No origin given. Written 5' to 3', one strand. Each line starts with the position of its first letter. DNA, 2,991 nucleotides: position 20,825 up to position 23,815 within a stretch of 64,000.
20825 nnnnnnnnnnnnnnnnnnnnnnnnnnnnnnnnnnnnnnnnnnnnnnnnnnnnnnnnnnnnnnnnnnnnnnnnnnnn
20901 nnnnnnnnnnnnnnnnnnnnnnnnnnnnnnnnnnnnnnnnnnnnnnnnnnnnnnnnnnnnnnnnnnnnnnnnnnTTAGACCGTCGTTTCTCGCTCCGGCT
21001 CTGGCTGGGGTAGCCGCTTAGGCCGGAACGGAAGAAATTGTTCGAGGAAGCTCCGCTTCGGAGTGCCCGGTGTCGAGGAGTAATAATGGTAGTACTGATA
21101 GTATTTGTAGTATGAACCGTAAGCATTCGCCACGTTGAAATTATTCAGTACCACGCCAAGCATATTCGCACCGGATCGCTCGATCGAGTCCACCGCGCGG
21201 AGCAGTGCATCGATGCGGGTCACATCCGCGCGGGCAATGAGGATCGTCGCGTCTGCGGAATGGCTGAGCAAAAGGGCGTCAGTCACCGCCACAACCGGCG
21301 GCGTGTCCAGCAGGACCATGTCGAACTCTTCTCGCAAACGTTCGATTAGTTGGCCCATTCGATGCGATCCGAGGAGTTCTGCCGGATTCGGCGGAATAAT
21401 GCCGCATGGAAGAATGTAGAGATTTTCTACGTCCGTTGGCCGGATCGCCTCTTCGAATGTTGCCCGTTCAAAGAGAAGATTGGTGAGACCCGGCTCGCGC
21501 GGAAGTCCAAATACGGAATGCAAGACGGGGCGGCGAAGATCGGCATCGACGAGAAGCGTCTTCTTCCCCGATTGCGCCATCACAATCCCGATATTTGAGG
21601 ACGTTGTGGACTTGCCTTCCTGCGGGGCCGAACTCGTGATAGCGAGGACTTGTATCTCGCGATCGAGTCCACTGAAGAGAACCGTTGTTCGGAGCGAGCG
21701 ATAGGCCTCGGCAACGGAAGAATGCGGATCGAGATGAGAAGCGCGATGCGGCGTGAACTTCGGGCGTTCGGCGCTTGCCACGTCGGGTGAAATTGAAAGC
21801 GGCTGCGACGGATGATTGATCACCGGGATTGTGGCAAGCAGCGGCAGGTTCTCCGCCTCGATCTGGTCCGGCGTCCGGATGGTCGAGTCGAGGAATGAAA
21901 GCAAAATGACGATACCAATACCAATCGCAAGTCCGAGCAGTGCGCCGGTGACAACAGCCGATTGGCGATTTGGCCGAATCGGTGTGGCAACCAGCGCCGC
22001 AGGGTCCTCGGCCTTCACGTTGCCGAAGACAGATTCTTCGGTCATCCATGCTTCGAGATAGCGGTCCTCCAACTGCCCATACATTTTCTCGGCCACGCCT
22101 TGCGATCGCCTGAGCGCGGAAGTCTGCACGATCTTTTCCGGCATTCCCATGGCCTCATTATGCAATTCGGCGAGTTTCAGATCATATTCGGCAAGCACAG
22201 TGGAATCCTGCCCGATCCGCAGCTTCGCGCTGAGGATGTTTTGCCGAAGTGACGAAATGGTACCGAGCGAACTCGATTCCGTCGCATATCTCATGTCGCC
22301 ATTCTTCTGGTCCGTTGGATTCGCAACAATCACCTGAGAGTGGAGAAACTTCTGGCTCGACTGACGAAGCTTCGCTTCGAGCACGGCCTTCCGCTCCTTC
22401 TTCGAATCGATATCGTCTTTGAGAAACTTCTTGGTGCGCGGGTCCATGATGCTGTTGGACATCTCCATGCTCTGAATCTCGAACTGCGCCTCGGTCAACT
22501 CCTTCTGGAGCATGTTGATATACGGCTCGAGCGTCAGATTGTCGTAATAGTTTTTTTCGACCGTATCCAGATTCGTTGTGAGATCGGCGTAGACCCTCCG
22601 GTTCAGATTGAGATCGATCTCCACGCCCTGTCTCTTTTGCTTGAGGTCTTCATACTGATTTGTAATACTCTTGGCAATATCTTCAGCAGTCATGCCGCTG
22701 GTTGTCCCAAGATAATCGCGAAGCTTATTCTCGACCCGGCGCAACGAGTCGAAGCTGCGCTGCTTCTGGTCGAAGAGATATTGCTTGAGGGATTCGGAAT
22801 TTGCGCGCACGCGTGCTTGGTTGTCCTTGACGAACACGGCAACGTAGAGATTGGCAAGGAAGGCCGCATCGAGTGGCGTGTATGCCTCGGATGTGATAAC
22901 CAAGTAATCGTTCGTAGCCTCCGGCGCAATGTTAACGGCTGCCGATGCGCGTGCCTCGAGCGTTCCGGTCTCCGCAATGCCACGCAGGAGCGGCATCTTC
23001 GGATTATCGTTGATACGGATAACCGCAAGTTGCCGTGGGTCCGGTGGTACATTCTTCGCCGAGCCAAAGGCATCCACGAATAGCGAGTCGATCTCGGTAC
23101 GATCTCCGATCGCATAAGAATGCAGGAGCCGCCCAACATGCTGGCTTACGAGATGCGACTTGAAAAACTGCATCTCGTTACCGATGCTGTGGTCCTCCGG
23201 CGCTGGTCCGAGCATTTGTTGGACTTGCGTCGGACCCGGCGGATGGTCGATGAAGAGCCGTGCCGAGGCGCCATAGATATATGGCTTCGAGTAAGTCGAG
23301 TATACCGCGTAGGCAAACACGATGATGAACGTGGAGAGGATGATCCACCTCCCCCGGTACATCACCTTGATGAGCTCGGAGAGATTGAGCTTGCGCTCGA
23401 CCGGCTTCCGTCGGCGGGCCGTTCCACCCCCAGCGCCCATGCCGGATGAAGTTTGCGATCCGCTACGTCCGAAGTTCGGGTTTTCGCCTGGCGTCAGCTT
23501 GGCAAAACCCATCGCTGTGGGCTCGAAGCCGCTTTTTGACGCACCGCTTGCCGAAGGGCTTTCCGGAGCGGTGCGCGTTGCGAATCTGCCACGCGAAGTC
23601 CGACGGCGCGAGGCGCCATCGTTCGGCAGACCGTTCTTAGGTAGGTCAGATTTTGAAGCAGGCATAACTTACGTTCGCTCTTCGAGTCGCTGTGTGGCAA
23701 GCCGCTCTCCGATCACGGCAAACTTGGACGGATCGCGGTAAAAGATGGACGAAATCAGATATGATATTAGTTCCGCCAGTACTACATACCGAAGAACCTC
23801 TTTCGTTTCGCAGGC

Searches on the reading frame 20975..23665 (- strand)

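Call 23: search_protein_families(library=pfam, proteins=[window:20975-23665:-], max_evalue=0.001)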
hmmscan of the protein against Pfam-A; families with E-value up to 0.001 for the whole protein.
window:20975-23665:- (896 aa): 5 families
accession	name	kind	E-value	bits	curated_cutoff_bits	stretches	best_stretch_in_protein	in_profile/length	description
PF13614.12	AAA_31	-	2.2e-13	51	27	1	676-830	6-169/177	AAA domain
PF01656.29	CbiA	-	3.5e-09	37.1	25.4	1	675-861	2-101/125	CobQ/CobB/MinD/ParA nucleotide binding domain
PF10609.15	ParA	-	4.1e-08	33.4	27.1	1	673-841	5-173/246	NUBPL iron-transfer P-loop NTPase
PF13807.11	GNVR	-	2.1e-07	31.2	27.7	1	518-588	9-79/82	G-rich domain on putative tyrosine kinase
PF02706.20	Wzz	-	5.1e-05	24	25.5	1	92-151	2-64/91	Chain length determinant protein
